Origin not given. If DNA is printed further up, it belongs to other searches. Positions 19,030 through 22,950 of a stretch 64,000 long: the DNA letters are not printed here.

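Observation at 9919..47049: Two diverged, convergent copies of a three-gene giant-protein cassette that I cannot assign to any known system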

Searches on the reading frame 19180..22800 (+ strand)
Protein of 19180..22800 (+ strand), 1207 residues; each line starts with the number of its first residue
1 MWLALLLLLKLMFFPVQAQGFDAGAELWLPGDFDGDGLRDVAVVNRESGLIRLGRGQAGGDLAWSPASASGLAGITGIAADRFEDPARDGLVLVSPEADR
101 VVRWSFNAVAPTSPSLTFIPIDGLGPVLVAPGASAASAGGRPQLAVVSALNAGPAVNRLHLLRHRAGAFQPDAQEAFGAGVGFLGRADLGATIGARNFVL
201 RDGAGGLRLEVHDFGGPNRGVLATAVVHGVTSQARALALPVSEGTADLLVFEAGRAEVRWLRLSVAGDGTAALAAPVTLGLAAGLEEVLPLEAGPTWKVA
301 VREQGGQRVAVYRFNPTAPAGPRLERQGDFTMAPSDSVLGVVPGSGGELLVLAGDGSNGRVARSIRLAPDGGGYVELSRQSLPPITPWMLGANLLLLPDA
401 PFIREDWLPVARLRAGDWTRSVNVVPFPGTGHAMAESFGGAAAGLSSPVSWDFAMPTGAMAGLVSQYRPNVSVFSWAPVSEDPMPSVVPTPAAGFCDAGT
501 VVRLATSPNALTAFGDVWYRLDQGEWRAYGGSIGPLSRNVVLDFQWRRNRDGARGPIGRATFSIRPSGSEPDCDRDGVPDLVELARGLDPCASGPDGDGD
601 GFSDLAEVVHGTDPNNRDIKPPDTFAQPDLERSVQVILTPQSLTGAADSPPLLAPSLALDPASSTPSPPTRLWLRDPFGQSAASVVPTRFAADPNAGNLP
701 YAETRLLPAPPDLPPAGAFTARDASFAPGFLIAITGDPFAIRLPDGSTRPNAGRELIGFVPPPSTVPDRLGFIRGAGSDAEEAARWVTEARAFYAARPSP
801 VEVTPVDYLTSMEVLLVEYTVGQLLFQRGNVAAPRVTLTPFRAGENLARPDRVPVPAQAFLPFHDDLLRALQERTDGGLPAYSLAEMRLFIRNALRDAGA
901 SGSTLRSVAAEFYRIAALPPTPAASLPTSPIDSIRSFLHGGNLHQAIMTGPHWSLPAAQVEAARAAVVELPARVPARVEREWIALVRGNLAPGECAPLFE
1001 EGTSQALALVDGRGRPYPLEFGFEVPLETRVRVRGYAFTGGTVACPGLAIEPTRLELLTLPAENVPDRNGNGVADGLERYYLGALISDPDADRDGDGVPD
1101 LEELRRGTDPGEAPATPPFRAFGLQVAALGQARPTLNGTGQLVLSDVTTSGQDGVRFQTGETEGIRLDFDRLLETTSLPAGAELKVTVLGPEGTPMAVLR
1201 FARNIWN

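Call 64: search_solved_structures(query=A8, max_evalue=1)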
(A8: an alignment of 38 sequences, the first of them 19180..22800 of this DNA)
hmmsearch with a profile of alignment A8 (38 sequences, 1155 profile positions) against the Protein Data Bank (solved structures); distinct sequences matched with E-value up to 1: 9.
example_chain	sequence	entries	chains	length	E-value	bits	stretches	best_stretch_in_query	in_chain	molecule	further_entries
9oee_A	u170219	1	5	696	0.0075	17.5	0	30-53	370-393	Secreted esterase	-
25qc_A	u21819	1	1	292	0.44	11.6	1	266-372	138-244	Amino acid:DNA transferase domain-containing protein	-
7vpd_A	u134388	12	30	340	0.45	11.6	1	117-178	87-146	DNA-directed RNA polymerase subunit alpha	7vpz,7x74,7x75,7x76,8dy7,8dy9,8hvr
7c7r_B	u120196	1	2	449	0.78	10.8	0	569-611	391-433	Biofilm-associated surface protein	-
6fbv_A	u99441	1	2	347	0.83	10.7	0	120-181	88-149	DNA-directed RNA polymerase subunit alpha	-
10mi_A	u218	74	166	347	0.83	10.7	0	120-181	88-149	DNA-directed RNA polymerase subunit alpha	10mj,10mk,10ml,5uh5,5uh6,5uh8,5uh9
5tw1_A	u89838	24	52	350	0.86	10.7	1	122-183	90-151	DNA-directed RNA polymerase subunit alpha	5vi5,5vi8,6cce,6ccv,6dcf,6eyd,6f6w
6dv9_A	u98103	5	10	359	0.87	10.7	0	120-181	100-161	DNA-directed RNA polymerase subunit alpha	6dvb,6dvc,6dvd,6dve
5zx2_A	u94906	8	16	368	0.91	10.6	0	120-181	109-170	DNA-directed RNA polymerase subunit alpha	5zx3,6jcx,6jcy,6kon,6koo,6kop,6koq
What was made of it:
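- Closest known: Myxococcus TSP3/integrin-like surface proteins. Different: The other ~1100 conserved residues of P3 match nothing (call 64).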

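Call 65: search_protein_families(library=pfam, alignment_id=A8, max_evalue=0.01)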
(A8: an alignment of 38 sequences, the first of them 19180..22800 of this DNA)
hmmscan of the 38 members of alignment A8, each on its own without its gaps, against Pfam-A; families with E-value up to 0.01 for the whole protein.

A. member 1, window:19180-22800:+ (1207 aa): 2 families
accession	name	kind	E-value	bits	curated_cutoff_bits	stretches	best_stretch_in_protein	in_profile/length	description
PF18884.5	TSP3_bac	-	8.1e-07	29.2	25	1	598-616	3-21/22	Bacterial TSP3 repeat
PF13517.12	FG-GAP_3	-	0.0064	17.5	26.9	1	32-79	1-47/61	FG-GAP-like repeat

B. families by the number of members that match (of 38 scanned): 10 families
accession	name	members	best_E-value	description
PF18884.5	TSP3_bac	28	7.1e-11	Bacterial TSP3 repeat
PF13517.12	FG-GAP_3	13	9.2e-05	FG-GAP-like repeat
PF01839.29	FG-GAP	9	0.00092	FG-GAP repeat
PF13290.12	CHB_HEX_C_1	5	3.1e-05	Chitobiase/beta-hexosaminidase C-terminal domain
PF07676.18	PD40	2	0.00015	WD40-like Beta Propeller Repeat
PF08450.18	SGL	1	1.2e-07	SMP-30/Gluconolactonase/LRE-like region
PF24684.1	Vgb_lyase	1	5.2e-07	Virginiamycin B lyase family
PF03495.19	Binary_toxB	1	0.0017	Clostridial binary toxin B/anthrax toxin PA Ca-binding domain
PF06739.17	SBBP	1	0.0067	Beta-propeller repeat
PF20615.3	DUF6802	1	0.0095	Family of unknown function (DUF6802)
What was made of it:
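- In the P3 family, TSP3_bac occurs in 28 of 38 members, FG-GAP_3 in 13 of 38 and CHB_HEX_C_1 in 5 of 38 (call 65).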
